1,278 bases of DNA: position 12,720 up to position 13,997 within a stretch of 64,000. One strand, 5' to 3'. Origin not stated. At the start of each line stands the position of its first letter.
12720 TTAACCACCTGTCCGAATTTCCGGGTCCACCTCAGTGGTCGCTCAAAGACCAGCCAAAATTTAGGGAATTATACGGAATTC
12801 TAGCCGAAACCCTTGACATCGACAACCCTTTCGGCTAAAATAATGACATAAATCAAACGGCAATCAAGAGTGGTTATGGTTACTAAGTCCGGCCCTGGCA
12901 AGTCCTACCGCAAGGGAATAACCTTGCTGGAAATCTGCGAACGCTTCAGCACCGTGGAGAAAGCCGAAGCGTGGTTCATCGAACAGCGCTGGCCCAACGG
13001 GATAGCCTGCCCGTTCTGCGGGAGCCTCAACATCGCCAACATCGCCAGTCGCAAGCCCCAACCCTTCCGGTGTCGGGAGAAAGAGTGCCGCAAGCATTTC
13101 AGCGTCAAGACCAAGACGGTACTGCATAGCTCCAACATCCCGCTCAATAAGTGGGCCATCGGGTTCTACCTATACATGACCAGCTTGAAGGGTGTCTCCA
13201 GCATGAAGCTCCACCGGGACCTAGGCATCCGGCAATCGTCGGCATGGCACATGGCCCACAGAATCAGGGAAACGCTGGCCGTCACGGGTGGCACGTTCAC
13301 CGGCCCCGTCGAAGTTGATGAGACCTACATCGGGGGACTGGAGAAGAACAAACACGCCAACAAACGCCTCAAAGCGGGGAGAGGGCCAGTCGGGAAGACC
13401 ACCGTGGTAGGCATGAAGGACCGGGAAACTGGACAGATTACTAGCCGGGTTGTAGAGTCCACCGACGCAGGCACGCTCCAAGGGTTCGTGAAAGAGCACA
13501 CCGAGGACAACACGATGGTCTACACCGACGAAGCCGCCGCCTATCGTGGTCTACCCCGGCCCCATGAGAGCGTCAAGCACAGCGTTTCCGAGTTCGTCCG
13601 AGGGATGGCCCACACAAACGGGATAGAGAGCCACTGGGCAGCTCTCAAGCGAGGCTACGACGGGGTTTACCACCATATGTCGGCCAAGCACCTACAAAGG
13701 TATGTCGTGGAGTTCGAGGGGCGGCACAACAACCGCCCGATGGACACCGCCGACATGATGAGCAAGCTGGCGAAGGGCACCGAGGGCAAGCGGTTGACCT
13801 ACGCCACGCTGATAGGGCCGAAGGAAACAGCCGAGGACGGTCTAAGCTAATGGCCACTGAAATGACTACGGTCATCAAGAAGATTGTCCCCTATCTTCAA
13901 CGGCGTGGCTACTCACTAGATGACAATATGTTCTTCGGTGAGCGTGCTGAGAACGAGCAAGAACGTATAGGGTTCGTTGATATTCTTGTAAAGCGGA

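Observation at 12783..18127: IS1595-family transposon whose transposase gene overlaps the start of a single-chain type IIG restriction-modification gene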

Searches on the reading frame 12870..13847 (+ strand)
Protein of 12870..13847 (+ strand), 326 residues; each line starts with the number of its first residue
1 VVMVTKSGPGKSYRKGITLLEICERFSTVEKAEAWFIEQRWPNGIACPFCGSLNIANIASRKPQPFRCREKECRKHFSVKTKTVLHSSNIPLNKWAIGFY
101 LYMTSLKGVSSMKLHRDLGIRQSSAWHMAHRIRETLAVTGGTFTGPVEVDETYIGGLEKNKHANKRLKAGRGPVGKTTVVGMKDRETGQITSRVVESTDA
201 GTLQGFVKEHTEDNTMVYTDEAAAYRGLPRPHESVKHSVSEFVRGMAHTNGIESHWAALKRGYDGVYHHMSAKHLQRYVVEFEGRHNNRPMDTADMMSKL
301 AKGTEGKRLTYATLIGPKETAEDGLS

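Call 6: search_protein_families(library=pfam, max_evalue=0.01, proteins=[window:12870-13847:+])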
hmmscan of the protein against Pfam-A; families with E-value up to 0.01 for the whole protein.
seq(326 aa): 2 families
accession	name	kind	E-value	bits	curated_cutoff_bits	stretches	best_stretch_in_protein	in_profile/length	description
PF12762.13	DDE_Tnp_IS1595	-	1e-36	126.7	27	1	144-287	3-153/153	ISXO2-like transposase domain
PF12760.12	Zn_ribbon_IS1595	-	2.4e-07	31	25.4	1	30-76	4-46/46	Transposase zinc-ribbon domain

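Call 7: search_protein_families(library=ncbifam, max_evalue=0.01, proteins=[window:12870-13847:+])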
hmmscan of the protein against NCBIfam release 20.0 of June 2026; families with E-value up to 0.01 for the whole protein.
seq(326 aa): 2 families
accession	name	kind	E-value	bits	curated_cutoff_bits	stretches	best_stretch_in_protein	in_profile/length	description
NF033547.1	transpos_IS1595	equivalog_domain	3.6e-51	174.1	75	1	87-289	1-215/215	IS1595 family transposase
NF033587.1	transpos_IS6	equivalog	0.0051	16.5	125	0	92-154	10-77/202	IS6 family transposase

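Call 19: find_related_loci(query=window:12870-13847:+, collection=genome_contigs, flank=8000)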
Query seq(326 aa) (326 aa) in genome_contigs; peptide patterns used: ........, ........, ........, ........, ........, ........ (x = any residue, [..] = any of these).
240 stretches matched a pattern; 213 encode a relative of the query (tblastn E <= 1e-3); the best 80 are kept; 80 distinct loci.
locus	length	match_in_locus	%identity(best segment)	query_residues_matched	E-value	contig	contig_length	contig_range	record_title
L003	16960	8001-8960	76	4-325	6e-174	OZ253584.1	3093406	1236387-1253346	MAG: Dehalococcoidia bacterium isolate 03c8e236-5a43-4a8a-a010-48565315aea4 genome assembly, chromosome: 1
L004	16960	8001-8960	76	4-325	6e-174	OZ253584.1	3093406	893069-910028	MAG: Dehalococcoidia bacterium isolate 03c8e236-5a43-4a8a-a010-48565315aea4 genome assembly, chromosome: 1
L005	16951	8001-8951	77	2-320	2e-173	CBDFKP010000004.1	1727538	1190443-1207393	MAG: Dehalococcoidia bacterium isolate 54f7828e-2c5e-4b54-8adc-feff5b35415e genome assembly, contig: contig_4, whole gen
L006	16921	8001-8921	79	8-316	4e-171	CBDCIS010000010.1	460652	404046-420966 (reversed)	MAG: Dehalococcoidia bacterium isolate 8e13df92-f4f3-4e34-85da-b913360e8956 genome assembly, contig: contig_10, whole ge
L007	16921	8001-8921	79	8-316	4e-171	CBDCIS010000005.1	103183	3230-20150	MAG: Dehalococcoidia bacterium isolate 8e13df92-f4f3-4e34-85da-b913360e8956 genome assembly, contig: contig_5, whole gen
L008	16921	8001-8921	78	3-311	3e-168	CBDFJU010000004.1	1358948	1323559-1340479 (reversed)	MAG: Dehalococcoidia bacterium isolate 657d8e1c-b3ee-4bf2-81bf-5276bdb608e5 genome assembly, contig: contig_4, whole gen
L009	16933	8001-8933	75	2-314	6e-167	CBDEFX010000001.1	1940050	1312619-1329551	MAG: Dehalococcoidia bacterium isolate bd3fcf20-00e0-4c08-a004-f645cab7dc39 genome assembly, contig: contig_1, whole gen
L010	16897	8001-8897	77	16-316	7e-163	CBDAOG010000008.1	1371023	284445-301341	MAG: Dehalococcoidia bacterium isolate 0aa05121-dee9-464a-b52f-06bcf9350706 genome assembly, contig: contig_8, whole gen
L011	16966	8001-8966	67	1-324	6e-153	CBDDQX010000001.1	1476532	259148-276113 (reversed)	MAG: Dehalococcoidia bacterium isolate 8444951f-8005-4b54-b322-73b6ad57e0fa genome assembly, contig: contig_1, whole gen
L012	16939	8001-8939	69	2-316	1e-151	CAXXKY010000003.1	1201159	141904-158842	MAG: Dehalococcoidia bacterium isolate 886e3671-e943-42bd-87f0-332393e915f0 genome assembly, contig: contig_3, whole gen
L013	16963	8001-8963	68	2-324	3e-148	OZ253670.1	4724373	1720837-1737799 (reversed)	MAG: Dehalococcoidia bacterium isolate 155a0d70-3e07-4b03-9597-9394d1dc1036 genome assembly, chromosome: 1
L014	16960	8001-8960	66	3-325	4e-148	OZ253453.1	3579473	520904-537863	MAG: Dehalococcoidia bacterium isolate 43ccb18f-af08-49d2-9d38-583f6829fde5 genome assembly, chromosome: 1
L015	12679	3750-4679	67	3-314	2e-147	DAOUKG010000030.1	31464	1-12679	MAG TPA_asm: Dehalococcoidia bacterium isolate S5_317 k113_1067331, whole genome shotgun sequence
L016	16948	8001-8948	67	1-318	5e-147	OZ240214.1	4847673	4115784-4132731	MAG: Dehalococcoidia bacterium isolate 15407ad4-12be-4b8a-b00d-040aaa6d19d6 genome assembly, chromosome: 1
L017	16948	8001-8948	67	1-318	5e-147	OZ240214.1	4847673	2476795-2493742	MAG: Dehalococcoidia bacterium isolate 15407ad4-12be-4b8a-b00d-040aaa6d19d6 genome assembly, chromosome: 1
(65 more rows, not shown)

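Call 95: search_dna_similar(query=window:12870-13847:+, collection=plasmids, mode=protein, max_rows=25)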
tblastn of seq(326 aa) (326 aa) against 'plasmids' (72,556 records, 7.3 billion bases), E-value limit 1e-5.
Records with a match: 462; places in all: 645; records where one place covers at least 80% of the query: 237.
Best place of each record, by identity: <60% 462.
By first word of the organism name: Sinorhizobium 44; Pseudosulfitobacter 30; Ralstonia 29; Acinetobacter 29; Rhizobium 19; Xanthomonas 18; Aeromonas 17; Mesorhizobium 14; Haloarcula 12; Chondrinema 11; and 110 more.
By predicted mobility (MOB-suite, as given by PLSDB): non-mobilizable 236; conjugative 136; mobilizable 90.
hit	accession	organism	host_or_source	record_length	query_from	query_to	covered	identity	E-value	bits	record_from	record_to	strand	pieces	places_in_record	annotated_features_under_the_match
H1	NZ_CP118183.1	Entomospira culicis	Culex pipiens,cell culture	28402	18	315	91%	39.9%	2e-66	233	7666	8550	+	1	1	IS1595 family transposase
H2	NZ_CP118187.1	Entomospira culicis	Culex pipiens,cell culture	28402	18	315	91%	39.9%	2e-66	233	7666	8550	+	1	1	IS1595 family transposase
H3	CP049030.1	Rhodobacteraceae bacterium SC52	Apostichopus japonicus,pure ...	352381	9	277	83%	43.1%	3e-62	221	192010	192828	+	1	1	none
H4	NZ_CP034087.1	Methylocystis rosea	cell culture,groundwater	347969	40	316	85%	40.0%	6e-50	185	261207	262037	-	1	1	IS1595 family transposase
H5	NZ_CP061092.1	Roseomonas marmotae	Marmota himalayana,pure culture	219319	26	311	88%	38.5%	3e-47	177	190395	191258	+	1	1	IS1595 family transposase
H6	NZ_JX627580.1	Methylobacterium oryzae CBMB20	-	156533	30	314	87%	37.5%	1e-51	190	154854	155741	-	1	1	IS1595 family transposase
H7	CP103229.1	Bacteroides faecis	Homo sapiens,cell culture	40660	18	316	92%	35.6%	2e-48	181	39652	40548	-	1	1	IS1595 family transposase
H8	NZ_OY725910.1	Bacteroides finegoldii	-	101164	18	293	85%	37.1%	2e-46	175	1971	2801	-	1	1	none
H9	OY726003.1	Phocaeicola massiliensis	-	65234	18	285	82%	38.1%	1e-45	172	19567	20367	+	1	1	record has no annotation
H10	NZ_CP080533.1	Mesorhizobium sp. AR02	Oxytropis sp.,Cell culture,root nodule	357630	26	311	86%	35.3%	1e-30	160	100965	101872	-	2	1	none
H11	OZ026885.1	Candidatus Methylocalor cossyra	-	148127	11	289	86%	35.2%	1e-42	164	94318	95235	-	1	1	transposase | protein of unknown function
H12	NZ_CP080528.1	Mesorhizobium sp. AR07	Oxytropis sp.,Cell culture,root nodule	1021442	40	311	83%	36.0%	6e-43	165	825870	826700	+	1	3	record has no annotation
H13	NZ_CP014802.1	Salipiger profundus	single cell,environmental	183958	9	291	87%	34.1%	2e-35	143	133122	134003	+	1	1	IS1595 family transposase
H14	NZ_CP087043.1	Pseudosulfitobacter pseudonitzschiae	Mediolabrus comicus,The surface ...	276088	41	311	83%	35.3%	2e-42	163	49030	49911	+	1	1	IS1595 family transposase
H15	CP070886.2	Pseudosulfitobacter pseudonitzschiae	Skeletonema costatum,The surface ...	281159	41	311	83%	35.3%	2e-42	163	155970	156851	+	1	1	IS1595 family transposase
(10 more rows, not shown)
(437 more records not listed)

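Call 96: get_annotated_region(hit=H1, flank=4500)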
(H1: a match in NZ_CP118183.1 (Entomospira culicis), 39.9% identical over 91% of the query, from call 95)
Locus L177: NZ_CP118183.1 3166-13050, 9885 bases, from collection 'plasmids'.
description: Entomospira culicis strain BR151 plasmid p28, complete sequence
organism: Entomospira culicis (NCBI taxid 2719989)
taxonomy: Bacteria; Spirochaetota; Spirochaetia; Spirochaetales; Spirochaetaceae; Entomospira; Entomospira culicis
host: -; source: Culex pipiens,cell culture; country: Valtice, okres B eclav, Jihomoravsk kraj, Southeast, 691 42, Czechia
typing (MOB-suite, as given by PLSDB): non-mobilizable
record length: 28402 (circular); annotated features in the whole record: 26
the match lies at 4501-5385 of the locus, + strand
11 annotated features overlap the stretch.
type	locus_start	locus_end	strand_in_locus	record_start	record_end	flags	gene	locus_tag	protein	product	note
CDS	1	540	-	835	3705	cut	-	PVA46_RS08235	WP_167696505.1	DNA methyltransferase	-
CDS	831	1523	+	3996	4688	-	-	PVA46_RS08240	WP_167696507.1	hypothetical protein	-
CDS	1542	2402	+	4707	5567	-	-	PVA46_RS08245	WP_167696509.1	hypothetical protein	-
CDS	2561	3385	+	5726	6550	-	-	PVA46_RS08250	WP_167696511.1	Bro-N domain-containing protein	-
CDS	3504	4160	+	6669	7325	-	-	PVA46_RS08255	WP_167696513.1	hypothetical protein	-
CDS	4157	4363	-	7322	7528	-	-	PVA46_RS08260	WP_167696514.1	hypothetical protein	-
CDS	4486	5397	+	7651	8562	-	-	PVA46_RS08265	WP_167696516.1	IS1595 family transposase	-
CDS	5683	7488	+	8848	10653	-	-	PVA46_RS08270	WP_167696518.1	AAA family ATPase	-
CDS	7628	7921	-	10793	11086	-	-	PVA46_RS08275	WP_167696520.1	hypothetical protein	-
CDS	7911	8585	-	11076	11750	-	-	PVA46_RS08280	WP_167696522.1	ParA family protein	-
CDS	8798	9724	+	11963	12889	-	-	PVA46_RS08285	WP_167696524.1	hypothetical protein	-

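Call 97: get_annotated_region(hit=H4, flank=4500)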
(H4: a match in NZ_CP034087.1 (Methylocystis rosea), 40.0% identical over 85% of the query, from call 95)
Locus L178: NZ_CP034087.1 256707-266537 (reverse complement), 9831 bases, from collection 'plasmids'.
description: Methylocystis rosea strain GW6 plasmid pGW6_1, complete sequence
organism: Methylocystis rosea (NCBI taxid 173366)
taxonomy: Bacteria; Pseudomonadota; Alphaproteobacteria; Hyphomicrobiales; Methylocystaceae; Methylocystis; Methylocystis rosea
host: -; source: cell culture,groundwater; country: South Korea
typing (MOB-suite, as given by PLSDB): mobilizable; relaxase MOBP
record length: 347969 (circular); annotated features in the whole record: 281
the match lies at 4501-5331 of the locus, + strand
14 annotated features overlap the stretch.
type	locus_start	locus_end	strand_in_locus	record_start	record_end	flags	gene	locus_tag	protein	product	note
CDS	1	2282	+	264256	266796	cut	-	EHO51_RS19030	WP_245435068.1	CusA/CzcA family heavy metal efflux RND transporter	-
CDS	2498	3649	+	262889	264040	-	-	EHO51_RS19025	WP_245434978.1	TolC family protein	GO:0055085 - transmembrane transport [Evidence IEA]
CDS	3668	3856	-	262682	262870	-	-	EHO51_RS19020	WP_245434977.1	hypothetical protein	-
CDS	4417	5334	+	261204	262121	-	-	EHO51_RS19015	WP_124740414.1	IS1595 family transposase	-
CDS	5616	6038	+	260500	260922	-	-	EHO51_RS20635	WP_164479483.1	hypothetical protein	-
CDS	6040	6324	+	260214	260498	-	-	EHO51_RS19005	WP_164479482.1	hypothetical protein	-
CDS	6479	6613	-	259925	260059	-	-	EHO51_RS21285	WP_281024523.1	hypothetical protein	-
CDS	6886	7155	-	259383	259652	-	-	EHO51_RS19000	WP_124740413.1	hypothetical protein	-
CDS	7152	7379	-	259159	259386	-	-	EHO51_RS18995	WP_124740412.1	hypothetical protein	-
CDS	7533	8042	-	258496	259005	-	-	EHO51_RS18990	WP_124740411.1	MarR family winged helix-turn-helix transcriptional regulator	GO:0006355 - regulation of DNA-templated transcription [Evidence IEA]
CDS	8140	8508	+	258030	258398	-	-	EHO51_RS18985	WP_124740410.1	antibiotic biosynthesis monooxygenase family protein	-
CDS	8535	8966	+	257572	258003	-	-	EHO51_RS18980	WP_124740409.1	hypothetical protein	-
CDS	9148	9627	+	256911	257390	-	-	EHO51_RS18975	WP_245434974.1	DUF2269 family protein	-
CDS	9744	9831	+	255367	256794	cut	-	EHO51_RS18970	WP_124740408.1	IS1182 family transposase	-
